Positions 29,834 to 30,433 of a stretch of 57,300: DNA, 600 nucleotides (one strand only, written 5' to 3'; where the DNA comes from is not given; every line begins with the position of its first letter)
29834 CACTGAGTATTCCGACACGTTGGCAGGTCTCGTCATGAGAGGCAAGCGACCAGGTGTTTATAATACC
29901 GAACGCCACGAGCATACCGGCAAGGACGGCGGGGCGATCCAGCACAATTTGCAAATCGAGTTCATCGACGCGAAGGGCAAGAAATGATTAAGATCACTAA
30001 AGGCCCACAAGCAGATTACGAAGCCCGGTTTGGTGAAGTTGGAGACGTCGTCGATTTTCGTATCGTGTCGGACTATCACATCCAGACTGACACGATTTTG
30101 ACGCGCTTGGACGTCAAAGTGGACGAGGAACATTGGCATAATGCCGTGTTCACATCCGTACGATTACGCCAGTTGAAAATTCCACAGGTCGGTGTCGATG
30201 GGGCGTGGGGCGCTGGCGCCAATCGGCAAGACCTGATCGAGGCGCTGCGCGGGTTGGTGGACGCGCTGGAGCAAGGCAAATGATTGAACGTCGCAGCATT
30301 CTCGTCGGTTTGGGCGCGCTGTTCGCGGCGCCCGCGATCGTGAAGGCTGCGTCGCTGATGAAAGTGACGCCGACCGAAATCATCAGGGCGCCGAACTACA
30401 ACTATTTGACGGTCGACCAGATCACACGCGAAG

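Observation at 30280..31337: Diverged, split and truncated paralog of the major capsid protein, first half fused to a twin-arginine signal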

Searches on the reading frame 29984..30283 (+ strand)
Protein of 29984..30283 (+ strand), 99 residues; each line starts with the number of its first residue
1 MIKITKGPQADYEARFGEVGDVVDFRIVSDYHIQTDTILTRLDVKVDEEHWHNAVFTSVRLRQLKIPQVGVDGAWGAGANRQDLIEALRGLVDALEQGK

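Call 8: search_protein_families(library=pfam, proteins=[window:29984-30283:+], max_evalue=0.01)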
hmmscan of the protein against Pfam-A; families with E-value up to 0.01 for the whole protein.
window:29984-30283:+ (99 aa): 0 families

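Call 9: search_protein_families(library=phrogs, proteins=[window:29984-30283:+], max_evalue=0.01)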
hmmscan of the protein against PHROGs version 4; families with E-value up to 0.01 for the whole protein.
window:29984-30283:+ (99 aa): 0 families

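Call 36: search_protein_families(library=ncbifam, proteins=[window:29984-30283:+], max_evalue=1)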
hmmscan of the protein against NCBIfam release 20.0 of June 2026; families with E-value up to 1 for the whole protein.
window:29984-30283:+ (99 aa): 0 families

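Call 89: search_protein_families(library=padloc, proteins=[window:29984-30283:+], max_evalue=0.01)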
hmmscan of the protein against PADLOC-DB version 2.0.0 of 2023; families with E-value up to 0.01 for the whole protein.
window:29984-30283:+ (99 aa): 0 families
